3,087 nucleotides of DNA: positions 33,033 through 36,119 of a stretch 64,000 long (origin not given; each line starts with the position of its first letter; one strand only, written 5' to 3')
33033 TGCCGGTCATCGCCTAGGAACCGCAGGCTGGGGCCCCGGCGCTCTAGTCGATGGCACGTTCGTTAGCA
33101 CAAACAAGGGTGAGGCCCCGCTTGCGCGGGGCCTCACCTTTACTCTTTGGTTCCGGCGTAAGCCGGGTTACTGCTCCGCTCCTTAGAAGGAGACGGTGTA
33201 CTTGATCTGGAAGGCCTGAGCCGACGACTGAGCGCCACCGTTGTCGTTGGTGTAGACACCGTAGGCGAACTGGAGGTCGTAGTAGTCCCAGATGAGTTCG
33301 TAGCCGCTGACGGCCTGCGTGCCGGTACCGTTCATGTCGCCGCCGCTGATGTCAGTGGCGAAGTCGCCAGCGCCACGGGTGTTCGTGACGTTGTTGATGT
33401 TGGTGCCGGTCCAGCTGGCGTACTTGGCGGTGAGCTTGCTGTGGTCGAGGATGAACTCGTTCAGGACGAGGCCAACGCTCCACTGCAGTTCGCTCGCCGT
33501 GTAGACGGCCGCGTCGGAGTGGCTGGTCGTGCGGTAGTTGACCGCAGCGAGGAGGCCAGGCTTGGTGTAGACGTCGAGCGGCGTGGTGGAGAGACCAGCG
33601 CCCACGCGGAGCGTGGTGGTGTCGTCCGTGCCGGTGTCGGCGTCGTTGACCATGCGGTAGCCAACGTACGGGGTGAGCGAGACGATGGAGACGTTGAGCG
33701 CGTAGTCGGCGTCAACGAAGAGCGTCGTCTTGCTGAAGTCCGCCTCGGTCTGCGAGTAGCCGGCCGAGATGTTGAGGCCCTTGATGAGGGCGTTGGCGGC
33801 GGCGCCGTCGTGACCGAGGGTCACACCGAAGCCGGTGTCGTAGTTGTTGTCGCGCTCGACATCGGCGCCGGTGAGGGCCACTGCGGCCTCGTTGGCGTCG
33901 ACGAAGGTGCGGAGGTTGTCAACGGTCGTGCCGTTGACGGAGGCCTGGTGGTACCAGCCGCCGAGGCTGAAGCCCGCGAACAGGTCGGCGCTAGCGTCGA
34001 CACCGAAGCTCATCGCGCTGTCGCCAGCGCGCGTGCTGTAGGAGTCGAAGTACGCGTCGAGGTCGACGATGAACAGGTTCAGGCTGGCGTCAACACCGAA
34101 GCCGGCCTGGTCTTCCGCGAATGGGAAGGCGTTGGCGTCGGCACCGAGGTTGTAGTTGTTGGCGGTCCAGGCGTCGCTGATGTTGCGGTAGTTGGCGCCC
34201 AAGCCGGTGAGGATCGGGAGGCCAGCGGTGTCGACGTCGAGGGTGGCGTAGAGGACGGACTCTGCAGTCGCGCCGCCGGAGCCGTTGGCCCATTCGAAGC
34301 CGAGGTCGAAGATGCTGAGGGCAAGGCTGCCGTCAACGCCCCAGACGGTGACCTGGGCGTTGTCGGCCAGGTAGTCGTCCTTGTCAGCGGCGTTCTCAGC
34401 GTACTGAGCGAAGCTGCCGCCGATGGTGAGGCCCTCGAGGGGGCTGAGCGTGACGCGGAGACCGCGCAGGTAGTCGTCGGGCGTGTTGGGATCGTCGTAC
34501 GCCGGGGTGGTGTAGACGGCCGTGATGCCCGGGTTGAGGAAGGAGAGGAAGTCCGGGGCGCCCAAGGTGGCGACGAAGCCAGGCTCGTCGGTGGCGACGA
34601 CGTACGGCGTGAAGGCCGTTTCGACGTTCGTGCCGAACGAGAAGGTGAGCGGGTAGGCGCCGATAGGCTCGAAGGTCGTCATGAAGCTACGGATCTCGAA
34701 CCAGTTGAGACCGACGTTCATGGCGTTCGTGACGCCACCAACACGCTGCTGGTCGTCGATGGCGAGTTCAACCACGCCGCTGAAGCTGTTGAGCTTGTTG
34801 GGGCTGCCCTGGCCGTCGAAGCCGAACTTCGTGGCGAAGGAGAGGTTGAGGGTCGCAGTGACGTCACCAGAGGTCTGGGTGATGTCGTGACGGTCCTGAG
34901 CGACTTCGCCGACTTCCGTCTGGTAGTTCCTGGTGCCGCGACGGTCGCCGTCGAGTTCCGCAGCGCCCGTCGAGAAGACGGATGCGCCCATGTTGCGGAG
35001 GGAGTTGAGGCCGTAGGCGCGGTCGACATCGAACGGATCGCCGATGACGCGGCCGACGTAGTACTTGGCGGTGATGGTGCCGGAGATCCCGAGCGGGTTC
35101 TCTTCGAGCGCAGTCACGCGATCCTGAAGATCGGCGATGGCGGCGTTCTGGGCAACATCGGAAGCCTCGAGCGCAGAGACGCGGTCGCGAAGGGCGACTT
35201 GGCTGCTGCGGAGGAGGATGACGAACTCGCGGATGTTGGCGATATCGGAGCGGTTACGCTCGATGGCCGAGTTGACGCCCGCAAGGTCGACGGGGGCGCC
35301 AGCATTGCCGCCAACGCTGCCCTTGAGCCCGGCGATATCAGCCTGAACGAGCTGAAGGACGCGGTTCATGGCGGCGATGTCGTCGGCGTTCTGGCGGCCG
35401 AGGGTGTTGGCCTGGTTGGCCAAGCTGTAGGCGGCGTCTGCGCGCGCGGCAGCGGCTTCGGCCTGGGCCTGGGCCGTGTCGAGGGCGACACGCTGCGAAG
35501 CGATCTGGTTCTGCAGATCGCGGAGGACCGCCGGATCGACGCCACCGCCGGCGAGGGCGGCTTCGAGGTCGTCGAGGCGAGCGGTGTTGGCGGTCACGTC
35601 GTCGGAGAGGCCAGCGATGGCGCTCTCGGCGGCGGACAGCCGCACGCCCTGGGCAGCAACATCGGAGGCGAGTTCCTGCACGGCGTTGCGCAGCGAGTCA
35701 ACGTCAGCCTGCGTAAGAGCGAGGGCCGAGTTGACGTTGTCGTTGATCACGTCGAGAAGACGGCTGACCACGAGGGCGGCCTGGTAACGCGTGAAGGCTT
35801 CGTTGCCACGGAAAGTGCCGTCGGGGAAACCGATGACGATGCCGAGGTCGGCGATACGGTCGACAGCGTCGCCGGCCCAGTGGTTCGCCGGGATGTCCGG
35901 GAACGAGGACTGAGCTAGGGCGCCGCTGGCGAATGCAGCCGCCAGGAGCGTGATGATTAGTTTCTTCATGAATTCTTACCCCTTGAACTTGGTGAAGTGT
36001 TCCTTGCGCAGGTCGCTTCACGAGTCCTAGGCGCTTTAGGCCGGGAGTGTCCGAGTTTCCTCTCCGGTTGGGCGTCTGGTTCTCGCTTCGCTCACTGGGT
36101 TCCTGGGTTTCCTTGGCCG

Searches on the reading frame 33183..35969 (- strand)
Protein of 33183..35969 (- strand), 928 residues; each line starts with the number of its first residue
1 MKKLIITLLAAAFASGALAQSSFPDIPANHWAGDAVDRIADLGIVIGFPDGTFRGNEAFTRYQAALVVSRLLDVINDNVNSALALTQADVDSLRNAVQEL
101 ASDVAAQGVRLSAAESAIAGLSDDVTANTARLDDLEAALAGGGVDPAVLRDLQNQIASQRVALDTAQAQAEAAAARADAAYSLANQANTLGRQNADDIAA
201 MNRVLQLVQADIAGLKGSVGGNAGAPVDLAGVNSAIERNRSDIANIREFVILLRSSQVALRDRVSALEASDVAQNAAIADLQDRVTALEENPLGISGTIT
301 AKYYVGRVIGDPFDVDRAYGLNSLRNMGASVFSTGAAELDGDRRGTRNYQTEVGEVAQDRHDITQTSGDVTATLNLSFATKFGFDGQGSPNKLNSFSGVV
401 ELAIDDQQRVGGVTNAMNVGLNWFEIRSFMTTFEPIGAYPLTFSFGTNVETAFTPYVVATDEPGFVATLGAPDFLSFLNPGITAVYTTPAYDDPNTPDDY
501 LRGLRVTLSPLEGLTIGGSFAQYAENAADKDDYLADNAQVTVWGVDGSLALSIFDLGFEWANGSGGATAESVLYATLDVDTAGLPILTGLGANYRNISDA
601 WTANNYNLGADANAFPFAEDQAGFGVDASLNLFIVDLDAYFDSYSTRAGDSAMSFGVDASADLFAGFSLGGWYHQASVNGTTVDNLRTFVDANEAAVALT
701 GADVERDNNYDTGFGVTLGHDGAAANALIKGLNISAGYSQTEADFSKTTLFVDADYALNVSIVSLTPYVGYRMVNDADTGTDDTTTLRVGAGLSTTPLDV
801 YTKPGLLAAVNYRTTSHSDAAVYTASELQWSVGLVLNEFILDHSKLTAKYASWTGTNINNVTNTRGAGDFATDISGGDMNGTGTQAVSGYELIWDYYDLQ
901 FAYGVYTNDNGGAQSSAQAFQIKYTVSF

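Call 60: search_protein_families(library=ncbifam, proteins=[window:33183-35969:-], max_evalue=0.00001)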
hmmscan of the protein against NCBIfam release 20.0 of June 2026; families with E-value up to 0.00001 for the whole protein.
window:33183-35969:- (928 aa): 1 family
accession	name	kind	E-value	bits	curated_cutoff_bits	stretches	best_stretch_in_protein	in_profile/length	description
NF033921.0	por_somb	subfamily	3.6e-13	49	100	1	21-133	5-120/485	iron uptake porin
